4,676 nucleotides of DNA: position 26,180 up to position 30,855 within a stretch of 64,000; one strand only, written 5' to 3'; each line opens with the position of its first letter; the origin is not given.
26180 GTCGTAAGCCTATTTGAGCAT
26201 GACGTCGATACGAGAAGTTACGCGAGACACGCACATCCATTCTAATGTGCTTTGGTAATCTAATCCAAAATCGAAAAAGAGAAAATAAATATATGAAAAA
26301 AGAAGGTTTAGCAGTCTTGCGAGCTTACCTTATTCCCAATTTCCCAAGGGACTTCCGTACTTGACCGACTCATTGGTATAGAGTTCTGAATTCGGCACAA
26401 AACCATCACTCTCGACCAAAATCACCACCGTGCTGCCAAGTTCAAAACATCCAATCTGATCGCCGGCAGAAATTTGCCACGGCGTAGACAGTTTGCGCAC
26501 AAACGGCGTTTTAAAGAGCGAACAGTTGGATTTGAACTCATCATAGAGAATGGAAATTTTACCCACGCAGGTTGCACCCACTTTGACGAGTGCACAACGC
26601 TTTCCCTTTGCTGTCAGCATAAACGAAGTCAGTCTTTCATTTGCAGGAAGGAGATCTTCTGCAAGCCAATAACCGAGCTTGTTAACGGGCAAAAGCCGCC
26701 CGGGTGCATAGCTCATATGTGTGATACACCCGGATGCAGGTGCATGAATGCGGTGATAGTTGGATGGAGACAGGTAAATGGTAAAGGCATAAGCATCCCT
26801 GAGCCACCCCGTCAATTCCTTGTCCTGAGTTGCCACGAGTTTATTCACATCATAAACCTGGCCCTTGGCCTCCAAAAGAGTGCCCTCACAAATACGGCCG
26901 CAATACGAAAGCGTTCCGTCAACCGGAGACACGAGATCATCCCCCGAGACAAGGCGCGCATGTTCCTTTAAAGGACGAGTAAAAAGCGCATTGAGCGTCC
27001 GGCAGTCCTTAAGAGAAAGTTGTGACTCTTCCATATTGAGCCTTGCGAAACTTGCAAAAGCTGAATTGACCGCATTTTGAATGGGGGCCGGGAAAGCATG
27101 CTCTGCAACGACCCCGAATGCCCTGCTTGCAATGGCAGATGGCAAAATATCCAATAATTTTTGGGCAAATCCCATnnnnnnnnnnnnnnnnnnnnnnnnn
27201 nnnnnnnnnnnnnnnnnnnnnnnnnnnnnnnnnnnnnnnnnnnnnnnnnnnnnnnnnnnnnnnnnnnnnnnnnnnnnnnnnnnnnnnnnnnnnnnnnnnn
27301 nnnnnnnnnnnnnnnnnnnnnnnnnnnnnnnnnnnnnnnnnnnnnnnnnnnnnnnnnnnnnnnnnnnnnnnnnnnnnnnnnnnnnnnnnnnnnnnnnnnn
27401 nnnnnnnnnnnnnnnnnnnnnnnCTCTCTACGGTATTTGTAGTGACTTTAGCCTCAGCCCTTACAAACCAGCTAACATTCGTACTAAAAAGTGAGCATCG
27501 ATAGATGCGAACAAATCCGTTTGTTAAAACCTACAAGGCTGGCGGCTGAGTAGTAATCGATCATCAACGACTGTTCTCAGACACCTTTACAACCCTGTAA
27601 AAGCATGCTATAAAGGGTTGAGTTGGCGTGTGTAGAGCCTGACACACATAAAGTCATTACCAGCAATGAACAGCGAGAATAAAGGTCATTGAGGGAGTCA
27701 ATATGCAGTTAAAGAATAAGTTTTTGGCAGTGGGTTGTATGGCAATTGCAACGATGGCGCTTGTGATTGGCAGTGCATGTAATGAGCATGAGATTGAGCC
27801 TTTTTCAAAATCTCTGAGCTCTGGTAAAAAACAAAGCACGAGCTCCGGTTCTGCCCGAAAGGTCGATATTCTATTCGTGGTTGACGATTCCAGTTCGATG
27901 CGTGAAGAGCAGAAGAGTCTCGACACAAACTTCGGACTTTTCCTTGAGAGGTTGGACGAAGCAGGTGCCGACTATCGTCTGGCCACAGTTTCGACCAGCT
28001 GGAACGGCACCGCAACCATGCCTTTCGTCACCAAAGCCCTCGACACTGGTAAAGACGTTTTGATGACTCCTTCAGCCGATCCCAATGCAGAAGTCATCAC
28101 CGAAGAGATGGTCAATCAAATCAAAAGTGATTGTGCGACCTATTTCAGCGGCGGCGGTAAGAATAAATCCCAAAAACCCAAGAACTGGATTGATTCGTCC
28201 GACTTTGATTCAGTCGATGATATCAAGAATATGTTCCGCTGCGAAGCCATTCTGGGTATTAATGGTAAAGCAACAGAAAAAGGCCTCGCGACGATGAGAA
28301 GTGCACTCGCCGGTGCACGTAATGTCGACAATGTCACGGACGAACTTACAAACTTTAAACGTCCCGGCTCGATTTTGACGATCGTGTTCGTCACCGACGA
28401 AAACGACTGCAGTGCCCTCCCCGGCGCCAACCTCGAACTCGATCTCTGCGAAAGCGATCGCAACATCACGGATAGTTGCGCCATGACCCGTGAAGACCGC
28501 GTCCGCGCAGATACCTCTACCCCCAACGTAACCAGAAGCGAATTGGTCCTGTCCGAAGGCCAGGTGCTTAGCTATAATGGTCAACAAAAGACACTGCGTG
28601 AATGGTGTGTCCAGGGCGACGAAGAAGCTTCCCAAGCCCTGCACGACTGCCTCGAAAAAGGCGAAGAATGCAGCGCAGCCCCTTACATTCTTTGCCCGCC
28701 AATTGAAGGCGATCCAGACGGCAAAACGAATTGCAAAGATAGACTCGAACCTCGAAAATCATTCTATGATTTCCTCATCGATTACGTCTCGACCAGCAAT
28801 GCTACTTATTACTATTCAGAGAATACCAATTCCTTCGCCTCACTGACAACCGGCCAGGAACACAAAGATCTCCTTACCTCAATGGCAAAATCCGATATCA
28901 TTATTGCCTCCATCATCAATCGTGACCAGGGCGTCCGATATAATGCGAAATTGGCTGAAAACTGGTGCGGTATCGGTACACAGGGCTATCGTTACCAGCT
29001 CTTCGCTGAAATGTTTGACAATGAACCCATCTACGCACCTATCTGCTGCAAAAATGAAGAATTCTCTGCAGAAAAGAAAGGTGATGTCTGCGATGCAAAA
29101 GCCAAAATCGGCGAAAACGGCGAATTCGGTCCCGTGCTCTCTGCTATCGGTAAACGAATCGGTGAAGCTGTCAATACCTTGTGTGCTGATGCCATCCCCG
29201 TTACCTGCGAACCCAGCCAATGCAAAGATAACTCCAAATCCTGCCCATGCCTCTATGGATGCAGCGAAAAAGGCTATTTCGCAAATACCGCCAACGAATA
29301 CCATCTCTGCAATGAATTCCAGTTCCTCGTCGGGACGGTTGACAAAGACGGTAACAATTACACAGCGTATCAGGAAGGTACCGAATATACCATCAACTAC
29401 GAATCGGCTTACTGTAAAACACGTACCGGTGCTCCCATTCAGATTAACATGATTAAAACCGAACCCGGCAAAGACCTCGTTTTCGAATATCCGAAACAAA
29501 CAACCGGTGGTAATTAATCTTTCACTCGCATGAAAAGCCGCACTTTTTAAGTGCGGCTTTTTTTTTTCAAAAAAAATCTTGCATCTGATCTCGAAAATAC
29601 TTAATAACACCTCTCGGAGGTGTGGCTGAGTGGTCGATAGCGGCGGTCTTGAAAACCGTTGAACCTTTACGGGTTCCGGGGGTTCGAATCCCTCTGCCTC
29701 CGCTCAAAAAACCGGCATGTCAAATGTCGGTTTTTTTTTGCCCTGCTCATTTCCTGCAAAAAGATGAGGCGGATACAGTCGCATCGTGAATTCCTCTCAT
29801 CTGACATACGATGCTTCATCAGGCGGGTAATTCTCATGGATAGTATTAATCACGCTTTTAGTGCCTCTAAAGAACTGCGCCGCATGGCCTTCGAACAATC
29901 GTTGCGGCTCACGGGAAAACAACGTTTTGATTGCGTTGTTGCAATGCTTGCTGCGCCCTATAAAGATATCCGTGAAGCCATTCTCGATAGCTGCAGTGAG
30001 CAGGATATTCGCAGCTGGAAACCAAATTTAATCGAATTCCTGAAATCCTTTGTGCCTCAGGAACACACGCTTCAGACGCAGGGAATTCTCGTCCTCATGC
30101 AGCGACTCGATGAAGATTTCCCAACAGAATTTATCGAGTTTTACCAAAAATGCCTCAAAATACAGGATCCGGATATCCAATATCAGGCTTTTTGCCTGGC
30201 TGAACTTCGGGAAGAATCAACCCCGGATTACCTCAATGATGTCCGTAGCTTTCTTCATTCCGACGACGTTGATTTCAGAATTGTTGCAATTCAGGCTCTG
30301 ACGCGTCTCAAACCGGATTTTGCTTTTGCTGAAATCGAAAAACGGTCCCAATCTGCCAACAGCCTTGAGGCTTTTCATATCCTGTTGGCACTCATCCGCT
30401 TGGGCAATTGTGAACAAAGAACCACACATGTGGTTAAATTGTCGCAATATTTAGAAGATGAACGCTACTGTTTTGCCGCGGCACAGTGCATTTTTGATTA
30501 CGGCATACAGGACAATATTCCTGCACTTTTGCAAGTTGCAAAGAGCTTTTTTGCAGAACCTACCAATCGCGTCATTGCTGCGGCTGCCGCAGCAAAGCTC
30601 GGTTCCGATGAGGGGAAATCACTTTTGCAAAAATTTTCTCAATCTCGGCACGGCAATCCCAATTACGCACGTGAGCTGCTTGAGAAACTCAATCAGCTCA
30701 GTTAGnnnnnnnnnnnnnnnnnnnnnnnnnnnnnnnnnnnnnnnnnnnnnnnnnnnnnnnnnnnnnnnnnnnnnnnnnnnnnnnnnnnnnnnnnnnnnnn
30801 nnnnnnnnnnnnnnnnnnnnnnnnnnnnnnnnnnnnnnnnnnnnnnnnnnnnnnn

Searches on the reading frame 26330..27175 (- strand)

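Call 21: search_protein_families(library=pfam, proteins=[window:26330-27175:-], max_evalue=0.00001)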
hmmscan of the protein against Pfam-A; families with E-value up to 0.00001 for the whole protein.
window:26330-27175:- (281 aa): 1 family
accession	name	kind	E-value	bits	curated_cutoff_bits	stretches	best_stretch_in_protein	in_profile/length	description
PF02666.20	PS_Dcarbxylase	-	4.6e-44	150.9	22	1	61-278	1-197/198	Phosphatidylserine decarboxylase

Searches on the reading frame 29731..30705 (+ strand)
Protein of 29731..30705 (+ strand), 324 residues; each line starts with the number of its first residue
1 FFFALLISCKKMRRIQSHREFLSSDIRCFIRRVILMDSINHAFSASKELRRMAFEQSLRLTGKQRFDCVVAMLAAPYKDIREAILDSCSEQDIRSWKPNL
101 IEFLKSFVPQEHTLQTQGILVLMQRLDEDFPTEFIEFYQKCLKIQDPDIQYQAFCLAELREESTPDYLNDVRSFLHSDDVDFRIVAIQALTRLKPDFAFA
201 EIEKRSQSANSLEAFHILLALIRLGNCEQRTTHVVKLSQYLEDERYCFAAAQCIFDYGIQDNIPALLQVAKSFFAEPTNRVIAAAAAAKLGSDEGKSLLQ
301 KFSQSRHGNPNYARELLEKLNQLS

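Call 21: search_protein_families(library=pfam, proteins=[window:29731-30705:+], max_evalue=0.00001)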
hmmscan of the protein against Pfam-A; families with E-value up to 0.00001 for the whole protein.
window:29731-30705:+ (324 aa): 1 family
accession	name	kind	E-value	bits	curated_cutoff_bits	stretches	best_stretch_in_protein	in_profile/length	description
PF13646.12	HEAT_2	-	7.6e-08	33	27.7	0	145-198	10-63/88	HEAT repeats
